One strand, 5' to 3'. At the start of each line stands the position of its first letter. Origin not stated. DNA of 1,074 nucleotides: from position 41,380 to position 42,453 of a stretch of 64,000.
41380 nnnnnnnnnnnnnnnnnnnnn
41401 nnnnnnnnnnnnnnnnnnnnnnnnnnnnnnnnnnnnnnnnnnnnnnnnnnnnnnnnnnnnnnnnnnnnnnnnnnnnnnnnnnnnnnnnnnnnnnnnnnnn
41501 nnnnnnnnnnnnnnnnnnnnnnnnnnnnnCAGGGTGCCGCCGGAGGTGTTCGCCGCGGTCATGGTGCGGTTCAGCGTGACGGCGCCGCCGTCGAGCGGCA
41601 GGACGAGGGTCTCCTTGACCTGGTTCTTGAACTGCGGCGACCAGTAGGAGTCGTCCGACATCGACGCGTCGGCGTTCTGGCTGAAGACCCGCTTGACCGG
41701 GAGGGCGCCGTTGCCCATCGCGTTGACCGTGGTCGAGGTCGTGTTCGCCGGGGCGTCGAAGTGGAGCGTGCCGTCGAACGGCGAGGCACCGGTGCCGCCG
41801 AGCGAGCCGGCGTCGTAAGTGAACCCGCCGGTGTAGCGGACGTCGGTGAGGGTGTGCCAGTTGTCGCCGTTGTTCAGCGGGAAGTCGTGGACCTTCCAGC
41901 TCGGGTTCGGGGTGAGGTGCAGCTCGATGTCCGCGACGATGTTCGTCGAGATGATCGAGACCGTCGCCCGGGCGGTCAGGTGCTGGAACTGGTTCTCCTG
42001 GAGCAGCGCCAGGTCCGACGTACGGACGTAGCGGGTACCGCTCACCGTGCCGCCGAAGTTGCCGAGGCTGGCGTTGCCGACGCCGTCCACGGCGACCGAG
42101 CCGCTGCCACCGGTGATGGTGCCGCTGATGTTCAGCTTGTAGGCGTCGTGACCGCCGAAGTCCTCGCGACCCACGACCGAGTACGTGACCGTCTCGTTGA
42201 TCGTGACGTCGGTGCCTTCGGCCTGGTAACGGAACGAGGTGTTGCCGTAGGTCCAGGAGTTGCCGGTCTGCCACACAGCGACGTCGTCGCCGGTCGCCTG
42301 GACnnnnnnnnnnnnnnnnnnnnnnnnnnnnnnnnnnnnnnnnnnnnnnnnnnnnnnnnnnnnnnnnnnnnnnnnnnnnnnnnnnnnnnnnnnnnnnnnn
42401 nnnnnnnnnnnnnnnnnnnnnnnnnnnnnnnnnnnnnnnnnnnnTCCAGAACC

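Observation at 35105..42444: Operon of two giant paralogous Ig-stalk proteins with different tips and no cell-wall anchor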

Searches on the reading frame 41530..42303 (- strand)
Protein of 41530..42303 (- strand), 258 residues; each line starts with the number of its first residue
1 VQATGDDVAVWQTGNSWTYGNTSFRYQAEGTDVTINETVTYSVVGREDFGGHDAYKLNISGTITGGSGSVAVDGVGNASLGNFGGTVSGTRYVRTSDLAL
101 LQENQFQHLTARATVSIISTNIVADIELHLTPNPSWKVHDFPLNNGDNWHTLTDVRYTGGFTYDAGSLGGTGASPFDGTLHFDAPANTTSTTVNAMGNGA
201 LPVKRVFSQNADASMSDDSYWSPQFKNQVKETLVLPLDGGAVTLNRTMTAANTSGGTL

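Call 15: search_protein_families(library=pfam, proteins=[window:41530-42303:-], max_evalue=1)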
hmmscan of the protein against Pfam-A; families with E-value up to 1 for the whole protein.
seq(258 aa): 0 families

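Call 32: search_protein_representatives(alignment_id=A1)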
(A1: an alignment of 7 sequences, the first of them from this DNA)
Query: 7 sequences, 241 profile positions. Proteins with E-value up to 0.001 (for the whole library): 119; up to 1e-10: 46; up to 1e-30: 19. The best 119 are listed.
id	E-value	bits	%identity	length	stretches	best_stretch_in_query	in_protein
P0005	3.5e-126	435.9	-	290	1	1-241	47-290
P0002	1.0e-122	424.5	-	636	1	1-241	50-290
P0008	5.5e-120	415.6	-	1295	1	1-241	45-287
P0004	5.9e-98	343.5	-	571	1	23-241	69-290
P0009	6.7e-93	326.9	-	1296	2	1-241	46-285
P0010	1.1e-82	293.5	-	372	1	1-241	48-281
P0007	2.5e-78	279.2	-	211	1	1-145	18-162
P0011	3.7e-69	249.2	-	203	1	1-155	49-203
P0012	3.4e-65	236.2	-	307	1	2-146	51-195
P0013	6.3e-57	209.1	-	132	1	25-155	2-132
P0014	2.0e-51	191.1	-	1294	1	2-229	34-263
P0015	1.7e-48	181.5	-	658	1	2-239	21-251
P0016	2.9e-48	180.8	-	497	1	2-229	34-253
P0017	1.7e-47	178.3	-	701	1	2-239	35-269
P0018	2.4e-47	177.8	-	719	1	2-238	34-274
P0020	1.4e-42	162.2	-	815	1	2-239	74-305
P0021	1.3e-37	145.9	-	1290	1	2-228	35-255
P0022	8.0e-34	133.5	-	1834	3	6-199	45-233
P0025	3.9e-23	98.5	-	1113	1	2-230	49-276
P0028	4.9e-22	94.9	-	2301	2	5-229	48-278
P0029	1.1e-20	90.4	-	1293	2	2-228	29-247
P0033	1.3e-18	83.7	-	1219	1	7-236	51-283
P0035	4.1e-18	82.0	-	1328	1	2-229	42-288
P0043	2.2e-12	63.3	-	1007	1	5-231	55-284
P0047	2.4e-11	59.9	-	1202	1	2-233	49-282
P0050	1.4e-10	57.4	-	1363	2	50-227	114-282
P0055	9.9e-10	54.6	-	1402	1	7-234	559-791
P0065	6.0e-08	48.8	-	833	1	5-238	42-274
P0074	1.2e-06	44.5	-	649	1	4-199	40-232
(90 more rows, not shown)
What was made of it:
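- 41545..42303 (-): A head module (aa 48-300): an undescribed all-β, barrel-like domain. 119 representative clusters carry it (call 32).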

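Call 33: predict_structure(alignment_id=A1)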
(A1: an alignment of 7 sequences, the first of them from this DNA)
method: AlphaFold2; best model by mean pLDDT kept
length: 258 residues; sequences in the alignment: 7
mean_pLDDT: 51.8   pTM: 0.56
mean pLDDT of the five models: 51.8, 50.0, 49.2, 48.1, 47.0
residues with pLDDT >= 90: 0; 70-90: 70; 50-70: 59; < 50: 129
segments of 3 or more residues with pLDDT < 50: 1-5, 133-242, 246-258
pLDDT, mean of each block of 10 residues (from residue 1): 46 63 63 74 81 83 81 70 84 70 75 66 62 41 33 29 32 27 27 23 29 31 33 38 48 34
secondary structure, 60 per line:
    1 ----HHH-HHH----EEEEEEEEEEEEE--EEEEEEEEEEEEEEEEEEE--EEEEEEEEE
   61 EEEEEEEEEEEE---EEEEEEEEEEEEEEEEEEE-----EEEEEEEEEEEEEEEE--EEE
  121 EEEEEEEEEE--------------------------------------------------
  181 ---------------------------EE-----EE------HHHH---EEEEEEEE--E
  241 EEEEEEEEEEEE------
elements in order: E16-28 E31-49 E52-72 E76-94 E100-115 E118-130 H223-226 E230-237 E240-252
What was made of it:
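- Tried and rejected: With 7 sequences it gave pLDDT 52 (call 33).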

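Call 38: search_protein_families(library=pfam, alignment_id=A2, max_evalue=0.001)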
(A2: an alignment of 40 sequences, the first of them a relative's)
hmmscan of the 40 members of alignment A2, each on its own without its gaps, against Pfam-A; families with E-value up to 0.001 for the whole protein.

A. member 1, P0008 (1295 aa): 1 family
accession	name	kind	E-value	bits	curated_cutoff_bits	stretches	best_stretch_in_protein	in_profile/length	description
PF16640.11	Big_3_5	-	2.9e-110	361.5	35.5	7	608-695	2-87/88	Bacterial Ig-like domain (group 3)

B. families by the number of members that match (of 40 scanned): 51 families (the first 25 are shown)
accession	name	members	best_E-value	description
PF07705.17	CARDB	13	1.3e-48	CARDB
PF16640.11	Big_3_5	11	4.1e-117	Bacterial Ig-like domain (group 3)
PF18998.6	Flg_new_2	10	7.2e-162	Divergent InlB B-repeat domain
PF17957.7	Big_7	9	4.6e-24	Bacterial Ig domain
PF00801.26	PKD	6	7e-38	PKD domain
PF07495.19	Y_Y_Y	6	3.9e-12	Y_Y_Y domain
PF18911.6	PKD_4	5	2.1e-66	PKD domain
PF22352.2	K319L-like_PKD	5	3.8e-45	K319L-like, PKD domain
PF13620.12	CarboxypepD_reg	5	1.4e-10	Carboxypeptidase regulatory-like domain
PF09479.16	Flg_new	3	6.1e-15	Listeria-Bacteroides repeat domain (List_Bact_rpt)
PF10342.15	Kre9_KNH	3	2.1e-07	Kre9/KNH-like N-terminal Ig-like domain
PF00246.29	Peptidase_M14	2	6.8e-71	Zinc carboxypeptidase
PF19077.6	Big_13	2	1.2e-13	Bacterial Ig-like domain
PF25788.1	Ig_Rha78A_N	2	8.8e-13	Rha78A-like, N-terminal immunoglobulin domain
PF02369.22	Big_1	2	2.9e-11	Bacterial Ig-like domain (group 1)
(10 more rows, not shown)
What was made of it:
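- Closest known: More distant surface proteins carrying the same N-terminal module, at least one archaeal. Different: The stalks are CARDB, PKD, Big_7 or InlB-B repeats (call 38).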

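Call 42: find_related_loci(query=A1, collection=genome_contigs, flank=10000)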
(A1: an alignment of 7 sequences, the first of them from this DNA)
Query A1 (258 aa) in genome_contigs; peptide patterns used: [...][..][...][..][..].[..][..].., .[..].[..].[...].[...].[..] (x = any residue, [..] = any of these).
65 stretches matched a pattern; 37 encode a relative of the query (tblastn E <= 1e-3); 37 distinct loci.
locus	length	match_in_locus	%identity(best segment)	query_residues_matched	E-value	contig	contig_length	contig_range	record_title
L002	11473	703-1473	78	1-257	1e-127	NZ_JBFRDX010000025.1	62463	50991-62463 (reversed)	Marmoricola sp. RAF53 SCAFFOLD_24, whole genome shotgun sequence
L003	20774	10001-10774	66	1-256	2e-101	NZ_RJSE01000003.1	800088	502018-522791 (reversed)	Nocardioides marmoriginsengisoli strain Gsoil 097 scaffold5_55.3, whole genome shotgun sequence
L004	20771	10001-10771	64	1-256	3e-101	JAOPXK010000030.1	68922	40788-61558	MAG: Marmoricola sp. isolate RYN_199 scaffold_4743369, whole genome shotgun sequence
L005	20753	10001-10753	64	1-253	2e-100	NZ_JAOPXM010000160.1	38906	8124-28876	MAG: Nocardioides sp. isolate RYN_201 scaffold_3087018, whole genome shotgun sequence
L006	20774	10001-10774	64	1-256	1e-97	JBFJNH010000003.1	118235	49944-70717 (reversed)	MAG: Marmoricola sp. isolate Mix_sand17.2022.03.Z.5 k141_1529906_length_118235_cov_18.1265, whole genome shotgun sequenc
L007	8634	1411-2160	60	2-254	5e-93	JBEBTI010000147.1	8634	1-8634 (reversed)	MAG: Nocardioides daejeonensis isolate T2.bin.175 NODE_30399_length_8634_cov_10.290010, whole genome shotgun sequence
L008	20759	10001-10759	60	5-257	1e-91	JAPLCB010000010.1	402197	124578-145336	MAG: Propionibacteriales bacterium isolate LacPavin_0920_WC90_MAG_70_26 LacPavin_0920_WC90_scaffold_1874310, whole genom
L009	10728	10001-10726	62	2-242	2e-89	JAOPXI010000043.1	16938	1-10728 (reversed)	MAG: Marmoricola sp. isolate RYN_197 scaffold_6788631, whole genome shotgun sequence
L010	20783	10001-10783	56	1-256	3e-89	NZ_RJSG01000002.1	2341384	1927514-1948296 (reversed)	Nocardioides marmorisolisilvae strain KIS18-7 scaffold3_148.5, whole genome shotgun sequence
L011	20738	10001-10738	57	5-253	9e-88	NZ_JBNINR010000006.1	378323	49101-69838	Nocardioides sp. BYT-33-1 scaffold6, whole genome shotgun sequence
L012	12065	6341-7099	56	1-253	2e-87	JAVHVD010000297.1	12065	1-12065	MAG: Pseudonocardiales bacterium isolate BP_209 scaffold_5456505, whole genome shotgun sequence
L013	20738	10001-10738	56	5-253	1e-86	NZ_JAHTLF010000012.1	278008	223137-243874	Nocardioides carbamazepini strain CBZ_1 NODE_8_length_278008_cov_14.405940, whole genome shotgun sequence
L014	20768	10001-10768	60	1-256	2e-85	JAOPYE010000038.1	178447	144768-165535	MAG: Marmoricola sp. isolate RYN_219 scaffold_1218626, whole genome shotgun sequence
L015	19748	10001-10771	55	5-256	8e-83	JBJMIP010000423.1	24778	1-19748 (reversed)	MAG: Marmoricola sp. isolate H3_18_all_fractions_metab_conc_20_70_14 k255_6183219, whole genome shotgun sequence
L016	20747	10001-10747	56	2-253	3e-82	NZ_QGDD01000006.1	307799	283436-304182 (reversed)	Nocardioides silvaticus strain CCTCC AB 2018079 contig6, whole genome shotgun sequence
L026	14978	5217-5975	53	2-253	1e-73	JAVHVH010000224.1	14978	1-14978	MAG: Pseudonocardiales bacterium isolate BP_212 scaffold_4804448, whole genome shotgun sequence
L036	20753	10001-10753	53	1-253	4e-69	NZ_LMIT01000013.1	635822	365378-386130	Nocardioides sp. Root240 contig_6, whole genome shotgun sequence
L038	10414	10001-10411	58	2-137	6e-33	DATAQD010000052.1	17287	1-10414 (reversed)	MAG TPA_asm: Jatrophihabitans sp. isolate SMAG_U5458 k141_384034, whole genome shotgun sequence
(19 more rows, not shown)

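Call 48: predict_structure(alignment_id=A3)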
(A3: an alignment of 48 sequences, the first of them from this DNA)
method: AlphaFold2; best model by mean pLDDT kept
length: 258 residues; sequences in the alignment: 48
mean_pLDDT: 94.6   pTM: 0.90
mean pLDDT of the five models: 94.6, 94.5, 94.1, 93.9, 93.1
residues with pLDDT >= 90: 227; 70-90: 25; 50-70: 3; < 50: 3
segments of 3 or more residues with pLDDT < 50: 256-258
pLDDT, mean of each block of 10 residues (from residue 1): 84 97 83 96 98 98 97 93 98 98 98 96 98 97 97 97 93 96 98 91 98 98 97 92 96 69
secondary structure, 60 per line:
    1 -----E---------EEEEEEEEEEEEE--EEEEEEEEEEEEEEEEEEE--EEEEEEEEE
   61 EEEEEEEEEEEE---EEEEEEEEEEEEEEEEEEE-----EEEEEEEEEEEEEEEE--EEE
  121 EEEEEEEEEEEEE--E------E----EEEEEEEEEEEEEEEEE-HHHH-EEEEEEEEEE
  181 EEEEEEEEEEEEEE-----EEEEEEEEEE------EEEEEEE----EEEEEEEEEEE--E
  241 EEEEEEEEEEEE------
elements in order: E16-28 E31-49 E52-72 E76-94 E100-115 E118-133 E148-164 H166-169 E171-194 E200-209 E216-222 E227-237 E240-252
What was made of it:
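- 41545..42303 (-): AF2 model with pLDDT 94.6 and pTM 0.90 shows 12 long antiparallel strands (call 48).
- On Inverse autotransporters (intimin/invasin): The model has 12 long antiparallel strands (call 48).
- Tried and rejected: The 48-sequence alignment fixed it (call 48), but this used both structure jobs, so neither CT nor any complex was modelled.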

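Call 50: search_protein_families(library=pfam, proteins=[L011:9144-9710:+, L011:8652-9059:+, L011:6683-8476:+, L011:5912-6601:+, L011:5114-5899:-, L036:16973-18532:+], max_evalue=0.001)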
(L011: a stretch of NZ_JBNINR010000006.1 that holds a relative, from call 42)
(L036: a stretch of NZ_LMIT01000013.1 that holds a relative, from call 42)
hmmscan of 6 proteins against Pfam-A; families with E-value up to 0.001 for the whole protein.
L011:9144-9710:+ (188 aa): 0 families

L011:8652-9059:+ (135 aa): 0 families

L011:6683-8476:+ (597 aa): 3 families
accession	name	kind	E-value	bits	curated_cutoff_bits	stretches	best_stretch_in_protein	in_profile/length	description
PF13582.12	Reprolysin_3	-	5.7e-05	24.1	22.4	1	193-266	63-123/123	Metallo-peptidase family M12B Reprolysin-like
PF00041.27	fn3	-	6.7e-05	23.5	25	1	512-591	12-81/84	Fibronectin type III domain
PF13688.12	Reprolysin_5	-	0.00031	21.5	27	1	210-275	103-167/196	Metallo-peptidase family M12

L011:5912-6601:+ (229 aa): 0 families

L011:5114-5899:- (261 aa): 4 families
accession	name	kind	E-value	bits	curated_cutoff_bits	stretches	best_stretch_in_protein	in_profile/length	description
PF00005.33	ABC_tran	-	9.9e-37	127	25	1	51-198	1-136/137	ABC transporter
PF13304.12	AAA_21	-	1.5e-06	28.9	27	1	144-234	220-304/304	AAA domain, putative AbiEii toxin, Type IV TA system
PF13191.12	AAA_16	-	2.1e-05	25.5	32.6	1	60-163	23-104/167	AAA ATPase domain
PF13401.12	AAA_22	-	0.0005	20.8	27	1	61-95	5-42/130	AAA domain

L036:16973-18532:+ (519 aa): 1 family
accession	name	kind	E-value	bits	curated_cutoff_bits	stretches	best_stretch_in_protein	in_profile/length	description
PF16640.11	Big_3_5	-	8.6e-38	129.2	35.5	3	230-311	1-81/88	Bacterial Ig-like domain (group 3)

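Call 51: fold_search(model_id=the predicted structure, library=pdb)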
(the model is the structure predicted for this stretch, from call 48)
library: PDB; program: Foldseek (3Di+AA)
matches with E <= 10: 486; with E <= 0.001: 0
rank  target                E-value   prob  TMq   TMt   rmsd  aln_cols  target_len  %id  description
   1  6ntr_C                5.5e-03  0.99  0.33  0.35  10.4       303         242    8  Crystal Structure of Beta-barrel-like Protein of Domain of Unknown Function DUF1849 from Brucella abortus (released 2019-02-13)
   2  6ntr_D                6.3e-03  0.99  0.36  0.38   9.9       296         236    8  Crystal Structure of Beta-barrel-like Protein of Domain of Unknown Function DUF1849 from Brucella abortus (released 2019-02-13)
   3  6ntr_A                6.6e-03  0.99  0.35  0.37  10.3       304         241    9  Crystal Structure of Beta-barrel-like Protein of Domain of Unknown Function DUF1849 from Brucella abortus (released 2019-02-13)
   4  1uyn                  8.7e-03  0.98  0.37  0.35  13.0       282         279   11  Translocator domain of autotransporter NalP from Neisseria meningitidis (released 2004-03-18)
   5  4mee                  1.2e-02  0.94  0.37  0.32  19.0       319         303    9  Crystal structure of the transport unit of the autotransporter AIDA-I from Escherichia coli (released 2014-06-04)
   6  8bo2_P                1.4e-02  0.99  0.44  0.39  10.2       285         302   10  BAM-EspP complex structure with BamA-S425C/EspP-S1299C mutations in nanodisc (released 2023-04-26)
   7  6ntr_B                1.5e-02  0.98  0.35  0.37  10.2       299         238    8  Crystal Structure of Beta-barrel-like Protein of Domain of Unknown Function DUF1849 from Brucella abortus (released 2019-02-13)
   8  3qq2_A                1.7e-02  0.99  0.40  0.42   8.4       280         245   10  Crystal Structure of the Beta Domain of the Bordetella Autotransporter Brka (released 2011-04-13)
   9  3qq2_B                3.0e-02  0.92  0.37  0.38  12.0       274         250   11  Crystal Structure of the Beta Domain of the Bordetella Autotransporter Brka (released 2011-04-13)
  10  4fvs_E                3.6e-02  0.94  0.33  0.39  12.8       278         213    9  Crystal structure of a putative lipoprotein (BDI_3050) from Parabacteroides distasonis ATCC 8503 at 2.70 A resolution (released 2012-07-25)
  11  1uyo                  4.3e-02  0.90  0.36  0.35   9.6       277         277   10  Translocator domain of autotransporter NalP from Neisseria meningitidis (released 2004-03-19)
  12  3aeh_A                5.2e-02  0.87  0.39  0.37  10.4       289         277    8  Integral membrane domain of autotransporter Hbp (released 2010-07-07)
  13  8bnz_P                6.0e-02  0.85  0.39  0.35  12.3       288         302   10  BAM-EspP complex structure with BamA-G431C/EspP-N1293C mutations in nanodisc (released 2023-04-26)
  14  7ye6_P                6.6e-02  0.85  0.41  0.38   9.6       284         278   11  BAM-EspP complex structure with BamA-N427C/EspP-R1297C mutations in nanodisc (released 2023-07-12)
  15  2qom_B                7.2e-02  0.84  0.40  0.39  11.9       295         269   10  The crystal structure of the E.coli EspP autotransporter Beta-domain. (released 2007-11-13)
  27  2qom_A                1.6e-01  0.92  0.45  0.44  10.9       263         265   10  The crystal structure of the E.coli EspP autotransporter Beta-domain. (released 2007-11-13)
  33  3qq2_C                1.9e-01  0.84  0.41  0.42  11.0       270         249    9  Crystal Structure of the Beta Domain of the Bordetella Autotransporter Brka (released 2011-04-13)
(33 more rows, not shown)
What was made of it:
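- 41545..42303 (-): Foldseek gives TM <= 0.45 to any PDB chain (call 51).
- Closest known: Invasin/intimin. Different: The β module has TM <= 0.45 to any autotransporter barrel (call 51).
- Closest known: 12-strand barrel-like proteins of unknown function. Same: These are the best structural neighbours of the head, with Foldseek probabilities of 0.93-0.99 (call 51).
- Foldseek lists autotransporter β-domains (1uyn, 3qq2, 2qom, 8bo2) with probabilities up to 0.99 (call 51). The best hits also include a crystallised barrel-like DUF1849 protein and Bacteroides lipoprotein-type barrels (call 51).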

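Call 56: find_encoding_contigs(protein=P0035, flank=8000, max_places=2)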
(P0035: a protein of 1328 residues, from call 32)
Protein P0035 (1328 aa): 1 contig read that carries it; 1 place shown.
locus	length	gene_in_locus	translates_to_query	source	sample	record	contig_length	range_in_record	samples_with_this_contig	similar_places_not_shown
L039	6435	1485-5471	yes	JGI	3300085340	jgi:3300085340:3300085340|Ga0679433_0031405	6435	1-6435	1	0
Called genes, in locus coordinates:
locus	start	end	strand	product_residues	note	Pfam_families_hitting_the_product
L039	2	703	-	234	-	?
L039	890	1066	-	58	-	-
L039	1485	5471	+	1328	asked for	PF16640:Big_3_5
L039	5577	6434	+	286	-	?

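Call 57: find_encoding_contigs(protein=P0020, flank=8000, max_places=2)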
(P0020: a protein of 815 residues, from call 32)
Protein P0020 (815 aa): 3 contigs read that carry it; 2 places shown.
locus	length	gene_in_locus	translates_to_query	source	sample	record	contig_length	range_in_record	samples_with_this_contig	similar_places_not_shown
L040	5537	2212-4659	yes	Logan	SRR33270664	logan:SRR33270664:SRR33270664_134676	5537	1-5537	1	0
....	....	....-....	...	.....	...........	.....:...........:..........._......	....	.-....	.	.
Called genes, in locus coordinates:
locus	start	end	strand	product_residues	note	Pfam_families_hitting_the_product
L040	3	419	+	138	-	?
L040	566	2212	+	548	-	PF02369:Big_1 (faint), PF09134:Invasin_D3 (faint), PF13620:CarboxypepD_reg (faint), PF17957:Big_7 (weak), PF17789:MG4 (faint)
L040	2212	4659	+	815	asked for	PF02369:Big_1 (faint), PF13620:CarboxypepD_reg (faint), PF16640:Big_3_5 (weak)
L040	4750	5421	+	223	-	-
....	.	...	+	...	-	?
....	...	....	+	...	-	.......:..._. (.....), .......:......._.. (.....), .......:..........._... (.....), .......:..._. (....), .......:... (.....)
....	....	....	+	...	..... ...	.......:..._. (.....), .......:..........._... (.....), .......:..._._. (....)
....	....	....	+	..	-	?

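Call 59: find_encoding_contigs(protein=P0017, flank=8000, max_places=2)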
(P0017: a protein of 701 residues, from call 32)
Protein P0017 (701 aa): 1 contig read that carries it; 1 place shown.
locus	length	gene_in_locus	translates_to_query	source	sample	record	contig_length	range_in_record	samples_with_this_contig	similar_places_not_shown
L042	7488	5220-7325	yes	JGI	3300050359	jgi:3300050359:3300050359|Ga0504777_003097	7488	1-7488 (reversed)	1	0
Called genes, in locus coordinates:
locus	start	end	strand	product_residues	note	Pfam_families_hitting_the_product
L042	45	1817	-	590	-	PF07690:MFS_1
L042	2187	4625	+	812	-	PF00884:Sulfatase, PF16347:SGSH_C (weak)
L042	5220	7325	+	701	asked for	PF16640:Big_3_5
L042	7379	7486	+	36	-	?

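Call 60: find_encoding_contigs(protein=P0050, flank=8000, max_places=2)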
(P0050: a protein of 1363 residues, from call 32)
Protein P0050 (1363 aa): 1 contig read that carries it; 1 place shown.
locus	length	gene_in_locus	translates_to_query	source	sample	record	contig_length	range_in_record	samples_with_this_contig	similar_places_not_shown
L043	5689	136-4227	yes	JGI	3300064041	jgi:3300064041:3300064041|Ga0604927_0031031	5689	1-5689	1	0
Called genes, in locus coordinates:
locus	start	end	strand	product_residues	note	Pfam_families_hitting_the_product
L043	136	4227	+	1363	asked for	PF16640:Big_3_5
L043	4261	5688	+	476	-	?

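Call 61: find_encoding_contigs(protein=P0021, flank=8000, max_places=2)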
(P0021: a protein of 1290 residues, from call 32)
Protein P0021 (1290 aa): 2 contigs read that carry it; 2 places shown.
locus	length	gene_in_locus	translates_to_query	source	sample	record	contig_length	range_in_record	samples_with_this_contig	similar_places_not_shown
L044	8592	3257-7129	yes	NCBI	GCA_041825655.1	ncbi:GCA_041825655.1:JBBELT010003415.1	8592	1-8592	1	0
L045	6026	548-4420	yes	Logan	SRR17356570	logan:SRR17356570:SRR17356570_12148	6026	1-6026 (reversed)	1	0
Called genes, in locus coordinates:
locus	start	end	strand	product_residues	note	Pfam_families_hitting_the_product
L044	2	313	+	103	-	?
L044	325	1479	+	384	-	-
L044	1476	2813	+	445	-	PF00733:Asn_synthase (faint)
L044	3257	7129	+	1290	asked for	PF16640:Big_3_5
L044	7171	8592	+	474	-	?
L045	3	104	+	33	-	?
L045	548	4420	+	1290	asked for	PF16640:Big_3_5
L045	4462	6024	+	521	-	?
